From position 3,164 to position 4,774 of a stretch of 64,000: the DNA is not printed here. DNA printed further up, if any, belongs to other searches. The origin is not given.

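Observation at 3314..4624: eEF1A/HBS1-family GTPase paralog with eroded catalytic motifs (possible Ski7-like pseudo-GTPase)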

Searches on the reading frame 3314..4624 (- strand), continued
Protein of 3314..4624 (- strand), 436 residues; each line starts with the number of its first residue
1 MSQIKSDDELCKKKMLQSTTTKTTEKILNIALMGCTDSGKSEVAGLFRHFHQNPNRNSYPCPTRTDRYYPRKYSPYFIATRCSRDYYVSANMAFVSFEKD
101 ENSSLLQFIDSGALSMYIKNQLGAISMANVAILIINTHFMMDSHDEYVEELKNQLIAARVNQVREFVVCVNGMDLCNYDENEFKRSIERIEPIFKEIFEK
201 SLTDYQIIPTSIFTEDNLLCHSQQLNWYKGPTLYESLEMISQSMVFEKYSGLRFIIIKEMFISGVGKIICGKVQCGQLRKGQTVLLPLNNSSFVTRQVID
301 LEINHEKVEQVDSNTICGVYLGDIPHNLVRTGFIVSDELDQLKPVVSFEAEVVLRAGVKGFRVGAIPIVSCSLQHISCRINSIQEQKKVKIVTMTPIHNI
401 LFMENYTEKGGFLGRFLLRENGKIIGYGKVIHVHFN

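Call 24: search_protein_families(library=ncbifam, proteins=[window:3314-4624:-, P0004, P0005, P0007, P0008, P0009, P0012], max_evalue=0.00001)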
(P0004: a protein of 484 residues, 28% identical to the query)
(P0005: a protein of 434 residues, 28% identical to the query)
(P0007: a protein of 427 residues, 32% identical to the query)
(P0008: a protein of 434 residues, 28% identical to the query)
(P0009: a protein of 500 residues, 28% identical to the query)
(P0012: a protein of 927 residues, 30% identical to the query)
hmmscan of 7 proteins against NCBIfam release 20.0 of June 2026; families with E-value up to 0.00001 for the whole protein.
window:3314-4624:- (436 aa): 10 families
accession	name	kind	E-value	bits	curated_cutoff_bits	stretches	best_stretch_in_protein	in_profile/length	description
NF008969.0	PRK12317.1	subfamily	5e-42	144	502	1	24-434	4-422/426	elongation factor 1-alpha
TIGR00483.1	EF-1_alpha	equivalog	5.7e-39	133.8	540.1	1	26-388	6-361/427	translation elongation factor EF-1 subunit alpha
TIGR02034.1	CysN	subfamily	2.8e-21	76.1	336.1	1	109-394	85-354/406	sulfate adenylyltransferase, large subunit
NF003478.0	PRK05124.1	equivalog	1.3e-19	70.2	590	1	115-399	118-386/475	sulfate adenylyltransferase subunit CysN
NF004035.0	PRK05506.1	subfamily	3e-17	62.2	715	1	115-307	115-297/632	bifunctional sulfate adenylyltransferase subunit 1/adenylylsulfate kinase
NF000766.0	PRK00049.1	subfamily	1.2e-10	40.8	449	1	84-432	57-393/396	elongation factor Tu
NF009372.0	PRK12735.1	subfamily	5.7e-09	35.3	479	1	88-362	61-321/396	elongation factor Tu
NF009373.0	PRK12736.1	subfamily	7.6e-08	31.5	452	1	87-363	60-320/394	elongation factor Tu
TIGR00485.1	EF-Tu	equivalog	2e-07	30.1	522.4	1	90-433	63-392/394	elongation factor Tu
TIGR00475.1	selB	equivalog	3.4e-07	29.4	242.25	1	92-356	40-279/581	selenocysteine-specific translation elongation factor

P0004 (484 aa): 10 families
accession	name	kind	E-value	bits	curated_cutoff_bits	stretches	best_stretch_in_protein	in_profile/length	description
NF008969.0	PRK12317.1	subfamily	3.8e-74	249.8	502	1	94-446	85-422/426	elongation factor 1-alpha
TIGR00483.1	EF-1_alpha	equivalog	8e-74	248.6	540.1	1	96-446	87-423/427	translation elongation factor EF-1 subunit alpha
NF004035.0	PRK05506.1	subfamily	9.8e-28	96.8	715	1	98-451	108-439/632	bifunctional sulfate adenylyltransferase subunit 1/adenylylsulfate kinase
TIGR02034.1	CysN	subfamily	4.2e-24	85.4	336.1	1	98-440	84-404/406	sulfate adenylyltransferase, large subunit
NF003478.0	PRK05124.1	equivalog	1.1e-22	80.3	590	1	97-447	110-438/475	sulfate adenylyltransferase subunit CysN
TIGR00475.1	selB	equivalog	1.6e-17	63.5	242.25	1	83-351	40-279/581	selenocysteine-specific translation elongation factor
NF000766.0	PRK00049.1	subfamily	2.2e-17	63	449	1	98-350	79-314/396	elongation factor Tu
NF009372.0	PRK12735.1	subfamily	1e-14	54.2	479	1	98-350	79-314/396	elongation factor Tu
NF009373.0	PRK12736.1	subfamily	1.9e-14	53.2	452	1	99-350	80-312/394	elongation factor Tu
TIGR00485.1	EF-Tu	equivalog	1.3e-13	50.5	522.4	1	98-350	79-312/394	elongation factor Tu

P0005 (434 aa): 31 families (the best 25 are shown)
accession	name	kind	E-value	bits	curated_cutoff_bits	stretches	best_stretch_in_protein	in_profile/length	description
TIGR00483.1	EF-1_alpha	equivalog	3.7e-128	427.6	540.1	1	2-428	3-425/427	translation elongation factor EF-1 subunit alpha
NF008969.0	PRK12317.1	subfamily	1e-126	423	502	1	1-428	2-424/426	elongation factor 1-alpha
NF000766.0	PRK00049.1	subfamily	4.3e-51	174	449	1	2-426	8-395/396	elongation factor Tu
NF004035.0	PRK05506.1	subfamily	1.9e-49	168.5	715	1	57-428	84-436/632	bifunctional sulfate adenylyltransferase subunit 1/adenylylsulfate kinase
NF009373.0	PRK12736.1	subfamily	2.1e-49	168.4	452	1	2-426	8-393/394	elongation factor Tu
NF009372.0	PRK12735.1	subfamily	2.5e-48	164.8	479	1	2-426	8-395/396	elongation factor Tu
TIGR02034.1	CysN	subfamily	8.1e-48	163.5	336.1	1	58-422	61-406/406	sulfate adenylyltransferase, large subunit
NF003478.0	PRK05124.1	equivalog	1.4e-46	159.1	590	1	58-431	88-442/475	sulfate adenylyltransferase subunit CysN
TIGR00485.1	EF-Tu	equivalog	1.6e-46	158.8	522.4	1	2-426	8-393/394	elongation factor Tu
TIGR00475.1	selB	equivalog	9.9e-42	143.4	242.25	1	9-328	3-275/581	selenocysteine-specific translation elongation factor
TIGR01394.1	TypA_BipA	equivalog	7.9e-20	70.6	757.3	1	9-316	4-290/594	translational GTPase TypA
TIGR03680.1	eif2g_arch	equivalog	1.7e-16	60.5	514.5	1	8-264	7-249/407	translation initiation factor IF-2 subunit gamma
NF003077.0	PRK04000.1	equivalog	2.1e-15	56.8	315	1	7-264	10-253/412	translation initiation factor IF-2 subunit gamma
NF009381.0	PRK12740.1-5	subfamily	2e-13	49.6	583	1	3-156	6-145/692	elongation factor G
NF012153.1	tet_protect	equivalog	7.2e-12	44.3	775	1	10-166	4-145/614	tetracycline resistance ribosomal protection protein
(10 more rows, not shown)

P0007 (427 aa): 14 families
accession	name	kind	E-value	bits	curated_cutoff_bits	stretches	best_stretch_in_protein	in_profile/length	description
TIGR00483.1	EF-1_alpha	equivalog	4.1e-87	292.4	540.1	1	3-424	3-422/427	translation elongation factor EF-1 subunit alpha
NF008969.0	PRK12317.1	subfamily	1.4e-85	287.5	502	1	2-424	2-421/426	elongation factor 1-alpha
TIGR02034.1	CysN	subfamily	1.1e-27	97.1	336.1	1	72-414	76-397/406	sulfate adenylyltransferase, large subunit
NF004035.0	PRK05506.1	subfamily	3.6e-26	91.6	715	1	74-413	102-420/632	bifunctional sulfate adenylyltransferase subunit 1/adenylylsulfate kinase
NF003478.0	PRK05124.1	equivalog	5.7e-26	91.1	590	1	72-419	103-429/475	sulfate adenylyltransferase subunit CysN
NF000766.0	PRK00049.1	subfamily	1.2e-13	50.6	449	1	5-424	10-394/396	elongation factor Tu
NF009373.0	PRK12736.1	subfamily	1.4e-13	50.4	452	1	5-350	10-330/394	elongation factor Tu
NF009372.0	PRK12735.1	subfamily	1.9e-13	50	479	1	5-350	10-332/396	elongation factor Tu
TIGR00485.1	EF-Tu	equivalog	3.1e-13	49.2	522.4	1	5-425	10-393/394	elongation factor Tu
TIGR00475.1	selB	equivalog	6.9e-13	48.2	242.25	1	71-331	45-279/581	selenocysteine-specific translation elongation factor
NF009379.0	PRK12740.1-3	equivalog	2.1e-09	36.5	513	1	9-124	10-117/674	elongation factor G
NF009381.0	PRK12740.1-5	subfamily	2.4e-09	36.1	583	1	9-111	11-105/692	elongation factor G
NF009891.0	PRK13351.1-1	equivalog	9.1e-09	34.4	597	1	9-112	11-106/681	elongation factor G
TIGR01394.1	TypA_BipA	equivalog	8.8e-08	30.8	757.3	1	9-263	3-235/594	translational GTPase TypA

P0008 (434 aa): 13 families
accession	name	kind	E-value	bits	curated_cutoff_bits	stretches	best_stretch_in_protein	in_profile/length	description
TIGR00483.1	EF-1_alpha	equivalog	2e-123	412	540.1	1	4-427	4-425/427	translation elongation factor EF-1 subunit alpha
NF008969.0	PRK12317.1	subfamily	3e-119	398.4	502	1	4-427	4-424/426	elongation factor 1-alpha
NF004035.0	PRK05506.1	subfamily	3.1e-49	167.8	715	1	8-426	25-435/632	bifunctional sulfate adenylyltransferase subunit 1/adenylylsulfate kinase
TIGR02034.1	CysN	subfamily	9.3e-48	163.3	336.1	1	10-419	3-404/406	sulfate adenylyltransferase, large subunit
NF003478.0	PRK05124.1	equivalog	9.9e-46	156.3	590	1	9-432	29-444/475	sulfate adenylyltransferase subunit CysN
NF000766.0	PRK00049.1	subfamily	2.8e-37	128.4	449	1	2-370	7-352/396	elongation factor Tu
NF009372.0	PRK12735.1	subfamily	1.1e-33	116.6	479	1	3-422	8-392/396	elongation factor Tu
NF009373.0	PRK12736.1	subfamily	3.6e-33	114.9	452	1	3-424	8-392/394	elongation factor Tu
TIGR00485.1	EF-Tu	equivalog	9.6e-30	103.6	522.4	1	3-421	8-389/394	elongation factor Tu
TIGR00475.1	selB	equivalog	1.6e-23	83.3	242.25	1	71-326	39-274/581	selenocysteine-specific translation elongation factor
TIGR03680.1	eif2g_arch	equivalog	1e-12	48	514.5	1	7-284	5-268/407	translation initiation factor IF-2 subunit gamma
NF003077.0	PRK04000.1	equivalog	3.3e-12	46.3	315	1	5-286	7-274/412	translation initiation factor IF-2 subunit gamma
NF009891.0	PRK13351.1-1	equivalog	9.3e-06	24.5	597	0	9-181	11-166/681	elongation factor G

P0009 (500 aa): 12 families
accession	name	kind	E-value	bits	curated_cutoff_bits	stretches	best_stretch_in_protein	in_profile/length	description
NF008969.0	PRK12317.1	subfamily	8.1e-79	265.2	502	2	7-386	4-370/426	elongation factor 1-alpha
TIGR00483.1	EF-1_alpha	equivalog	3e-74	250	540.1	2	7-387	4-372/427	translation elongation factor EF-1 subunit alpha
TIGR02034.1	CysN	subfamily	6.6e-47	160.5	336.1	1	14-389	4-361/406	sulfate adenylyltransferase, large subunit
NF004035.0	PRK05506.1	subfamily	1.5e-44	152.3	715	1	4-378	18-376/632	bifunctional sulfate adenylyltransferase subunit 1/adenylylsulfate kinase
NF003478.0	PRK05124.1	equivalog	1.4e-41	142.6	590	1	6-384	23-385/475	sulfate adenylyltransferase subunit CysN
TIGR00475.1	selB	equivalog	3.6e-22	78.8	242.25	1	84-342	45-278/581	selenocysteine-specific translation elongation factor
NF000766.0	PRK00049.1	subfamily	1.2e-20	73.7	449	1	8-341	10-313/396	elongation factor Tu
NF009372.0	PRK12735.1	subfamily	1.2e-19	70.4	479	1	8-324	10-298/396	elongation factor Tu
TIGR00485.1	EF-Tu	equivalog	2.8e-18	65.8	522.4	1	64-324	50-296/394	elongation factor Tu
NF009373.0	PRK12736.1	subfamily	2.1e-17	63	452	1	8-323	10-295/394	elongation factor Tu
TIGR03680.1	eif2g_arch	equivalog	2.9e-07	30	514.5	1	79-306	71-276/407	translation initiation factor IF-2 subunit gamma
NF003077.0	PRK04000.1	equivalog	5.6e-07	29.1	315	1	82-303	78-277/412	translation initiation factor IF-2 subunit gamma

P0012 (927 aa): 15 families
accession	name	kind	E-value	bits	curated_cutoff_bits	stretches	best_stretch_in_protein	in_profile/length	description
TIGR00483.1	EF-1_alpha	equivalog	6.1e-64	216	540.1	1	8-353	4-361/427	translation elongation factor EF-1 subunit alpha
NF008969.0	PRK12317.1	subfamily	9.8e-64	215.5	502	1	7-400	3-422/426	elongation factor 1-alpha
TIGR02034.1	CysN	subfamily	3.9e-31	108.5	336.1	1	47-351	45-346/406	sulfate adenylyltransferase, large subunit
NF003478.0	PRK05124.1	equivalog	5.1e-30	104.5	590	1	50-251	75-274/475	sulfate adenylyltransferase subunit CysN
NF000766.0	PRK00049.1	subfamily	6.3e-30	104.3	449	1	7-323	8-314/396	elongation factor Tu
NF009372.0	PRK12735.1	subfamily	7.9e-30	103.9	479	1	7-305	8-298/396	elongation factor Tu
NF009373.0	PRK12736.1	subfamily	3.4e-29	101.8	452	1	7-330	8-319/394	elongation factor Tu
TIGR00475.1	selB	equivalog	1.1e-28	100.4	242.25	1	21-399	10-338/581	selenocysteine-specific translation elongation factor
NF004035.0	PRK05506.1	subfamily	1.9e-28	99.2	715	1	49-319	71-336/632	bifunctional sulfate adenylyltransferase subunit 1/adenylylsulfate kinase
TIGR00485.1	EF-Tu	equivalog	2.3e-28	99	522.4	1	7-329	8-318/394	elongation factor Tu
NF003077.0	PRK04000.1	equivalog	7.3e-16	58.3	315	1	7-189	5-189/412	translation initiation factor IF-2 subunit gamma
TIGR03680.1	eif2g_arch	equivalog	1.1e-15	57.8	514.5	1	8-189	2-185/407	translation initiation factor IF-2 subunit gamma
TIGR00231.1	small_GTP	domain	2.7e-10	40.3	42.5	1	12-190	4-156/164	GTP-binding protein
TIGR01394.1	TypA_BipA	equivalog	1.9e-08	33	757.3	1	21-253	11-232/594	translational GTPase TypA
NF003078.0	PRK04004.1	equivalog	4.5e-07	28.8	468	1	19-155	19-147/598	translation initiation factor IF-2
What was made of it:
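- On Canonical eEF1A (functional elongation factor): TIGR00483 scores 133.8 bits against a cut-off of 540 (call 24).
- Closest known: Canonical eEF1A / archaeal aEF1A. Different: It scores 134-144 bits against the EF-1alpha models, whose cut-offs are 502-540 (call 24).
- Checked: The NCBIfam EF-1-alpha models score 5e-42 (call 24).
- The score against the EF-1alpha models is 134-144 bits, against cut-offs of 502-540 (call 24). Divergence is extreme: about 24% identity to everything, and the lowest EF-1alpha model score among the relatives examined (call 24).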

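Call 27: find_homologous_proteins(query=A1, max_evalue=1e-10)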
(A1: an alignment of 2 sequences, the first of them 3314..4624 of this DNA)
Query A1 (2 sequences) (436 aa, profile of the alignment): 4 proteins with E <= 1e-10 among 5042 candidates.
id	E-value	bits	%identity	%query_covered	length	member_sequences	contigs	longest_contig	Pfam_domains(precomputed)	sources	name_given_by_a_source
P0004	2.5e-288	975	25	94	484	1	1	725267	PF03143.24,PF22594.3,PF00009.34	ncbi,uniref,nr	ncbi:hypothetical protein C9374_000474 [Naegleria lovaniensis]|uniref:Tr-type G domain-containing pr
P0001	2.0e-230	784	100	97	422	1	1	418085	PF22594.3,PF00009.34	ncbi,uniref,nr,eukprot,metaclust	ncbi:predicted protein [Naegleria gruberi]|uniref:Predicted protein n=1 Tax=Naegleria gruberi TaxID=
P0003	8.2e-17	79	24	66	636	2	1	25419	PF01926.30,PF22594.3,PF00009.34,PF13671.13,PF03193.23,PF01583.27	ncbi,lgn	ncbi:MAG: adenylyl-sulfate kinase [Pseudomonadota bacterium]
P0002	2.6e-16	78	24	63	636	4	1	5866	PF01926.30,PF22594.3,PF00009.34,PF13671.13,PF03193.23,PF13191.13,PF01583.27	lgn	-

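Call 29: list_cluster_members(proteins=[P0043, P0148, P0070, P0131, P0037, P0014, P0021, P0024, P0033, P0016])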
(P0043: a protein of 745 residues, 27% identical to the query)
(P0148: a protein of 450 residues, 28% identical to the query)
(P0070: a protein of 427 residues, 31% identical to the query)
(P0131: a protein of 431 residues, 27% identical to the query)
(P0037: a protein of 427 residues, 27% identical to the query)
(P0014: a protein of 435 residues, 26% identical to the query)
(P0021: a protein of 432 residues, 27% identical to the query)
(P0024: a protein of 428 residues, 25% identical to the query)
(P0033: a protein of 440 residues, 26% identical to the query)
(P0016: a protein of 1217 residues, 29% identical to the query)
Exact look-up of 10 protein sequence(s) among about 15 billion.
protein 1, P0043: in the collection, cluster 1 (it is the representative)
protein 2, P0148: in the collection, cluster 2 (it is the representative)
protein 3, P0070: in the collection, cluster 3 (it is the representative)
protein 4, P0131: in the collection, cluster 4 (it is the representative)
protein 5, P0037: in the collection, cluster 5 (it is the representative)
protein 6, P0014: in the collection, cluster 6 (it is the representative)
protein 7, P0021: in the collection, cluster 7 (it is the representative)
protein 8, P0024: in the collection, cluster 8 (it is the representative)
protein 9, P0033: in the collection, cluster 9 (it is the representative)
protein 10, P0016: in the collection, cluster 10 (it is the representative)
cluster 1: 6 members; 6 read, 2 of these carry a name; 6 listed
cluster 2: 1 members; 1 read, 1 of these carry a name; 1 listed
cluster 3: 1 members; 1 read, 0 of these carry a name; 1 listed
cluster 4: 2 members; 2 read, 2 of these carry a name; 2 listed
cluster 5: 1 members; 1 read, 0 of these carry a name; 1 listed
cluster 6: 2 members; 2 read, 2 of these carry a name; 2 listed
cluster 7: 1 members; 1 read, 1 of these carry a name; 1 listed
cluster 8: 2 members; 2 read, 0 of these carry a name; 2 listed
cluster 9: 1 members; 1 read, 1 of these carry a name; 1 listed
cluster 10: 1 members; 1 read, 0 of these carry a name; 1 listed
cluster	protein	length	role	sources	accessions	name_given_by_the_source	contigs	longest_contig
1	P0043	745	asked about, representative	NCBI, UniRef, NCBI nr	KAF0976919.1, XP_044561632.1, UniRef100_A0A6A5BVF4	hypothetical protein FDP41_004214 [Naegleria fowleri] | GTP-eEF1A C-terminal domain-containing protein n=1 Tax=Naegleria fowleri TaxID=5763 ... | uncharacterized protein FDP41_004214 [Naegleria fowleri]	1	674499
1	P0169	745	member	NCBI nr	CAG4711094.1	unnamed protein product [Naegleria fowleri]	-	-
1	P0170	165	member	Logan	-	-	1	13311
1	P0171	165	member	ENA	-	-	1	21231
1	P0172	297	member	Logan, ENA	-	-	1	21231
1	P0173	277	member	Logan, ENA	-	-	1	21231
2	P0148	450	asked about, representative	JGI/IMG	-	elongation factor 1-alpha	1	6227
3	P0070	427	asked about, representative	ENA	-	-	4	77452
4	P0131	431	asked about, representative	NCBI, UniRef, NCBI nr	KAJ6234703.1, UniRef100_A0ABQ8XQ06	elongation factor 1-alpha 2 [Anaeramoeba flamelloides] | Elongation factor 1-alpha 2 n=1 Tax=Anaeramoeba flamelloides TaxID=1746091 ...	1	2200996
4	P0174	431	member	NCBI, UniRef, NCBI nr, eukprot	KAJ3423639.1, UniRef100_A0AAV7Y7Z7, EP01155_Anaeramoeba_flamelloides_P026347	translation factor [Anaeramoeba flamelloides] | Translation factor n=1 Tax=Anaeramoeba flamelloides TaxID=1746091 RepID=A0AAV7Y7Z7_9EUKA | Anaeramoba_flamelloidesa817714_224.p1 GENE.a817714_224~~a817714_224.p1 ORF type:complete ...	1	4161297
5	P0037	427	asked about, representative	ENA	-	-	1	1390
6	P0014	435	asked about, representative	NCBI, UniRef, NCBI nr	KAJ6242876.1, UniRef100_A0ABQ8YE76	translation factor [Anaeramoeba flamelloides] | Translation factor n=1 Tax=Anaeramoeba flamelloides TaxID=1746091 RepID=A0ABQ8YE76_9EUKA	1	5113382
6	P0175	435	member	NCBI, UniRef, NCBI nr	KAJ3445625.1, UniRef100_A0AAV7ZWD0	translation factor [Anaeramoeba flamelloides] | Translation factor n=1 Tax=Anaeramoeba flamelloides TaxID=1746091 RepID=A0AAV7ZWD0_9EUKA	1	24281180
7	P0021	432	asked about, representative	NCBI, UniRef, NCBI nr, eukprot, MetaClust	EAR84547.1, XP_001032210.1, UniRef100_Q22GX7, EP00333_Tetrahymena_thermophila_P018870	translation elongation factor Tu protein (macronuclear) [Tetrahymena thermophila SB210] | Translation elongation factor Tu protein n=1 Tax=Tetrahymena thermophila (strain SB210) ... | translation elongation factor Tu protein [Tetrahymena thermophila SB210]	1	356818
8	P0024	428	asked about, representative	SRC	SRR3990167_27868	-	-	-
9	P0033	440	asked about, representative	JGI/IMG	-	elongation factor 1-alpha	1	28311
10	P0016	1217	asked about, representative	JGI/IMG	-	-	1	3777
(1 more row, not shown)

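Call 30: find_encoding_contigs(protein=P0043, flank=10000, max_places=2)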
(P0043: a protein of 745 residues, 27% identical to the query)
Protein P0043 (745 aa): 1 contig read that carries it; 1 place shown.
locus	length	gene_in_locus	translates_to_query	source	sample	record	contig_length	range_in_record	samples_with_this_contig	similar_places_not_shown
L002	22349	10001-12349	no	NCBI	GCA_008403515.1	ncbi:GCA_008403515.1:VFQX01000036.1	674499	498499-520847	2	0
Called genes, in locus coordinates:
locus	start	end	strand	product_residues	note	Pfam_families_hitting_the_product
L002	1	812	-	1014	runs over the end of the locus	PF00069:Pkinase, PF07714:PK_Tyr_Ser-Thr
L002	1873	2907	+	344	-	PF00437:T2SSE (weak)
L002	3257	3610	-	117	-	PF01253:SUI1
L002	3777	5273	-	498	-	PF20811:PARG_cat_N, PF05028:PARG_cat_C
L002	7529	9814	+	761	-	PF02274:ADI, PF19420:DDAH_eukar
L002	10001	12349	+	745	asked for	PF03144:GTP_EFTU_D2 (faint), PF03143:GTP_EFTU_D3, PF22594:GTP-eEF1A_C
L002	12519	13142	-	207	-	PF14622:Ribonucleas_3_3, PF00636:Ribonuclease_3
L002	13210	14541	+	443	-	-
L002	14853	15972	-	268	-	PF13606:Ank_3 (faint), PF24521:Ank_KRIT1 (faint), PF12796:Ank_2, PF00023:Ank (faint), PF12796:Ank_2, PF13637:Ank_4, PF12796:Ank_2, PF13857:Ank_5 (weak)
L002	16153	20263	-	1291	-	PF01504:PIP5K, PF00515:TPR_1 (faint), PF13174:TPR_6 (faint), PF13432:TPR_16 (faint), PF07719:TPR_2 (faint), PF13181:TPR_8 (faint), PF13424:TPR_12 (faint), PF13414:TPR_11 (weak), +2 more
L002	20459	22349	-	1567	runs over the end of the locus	PF00270:DEAD, PF04851:ResIII, PF26076:WHD_DDX60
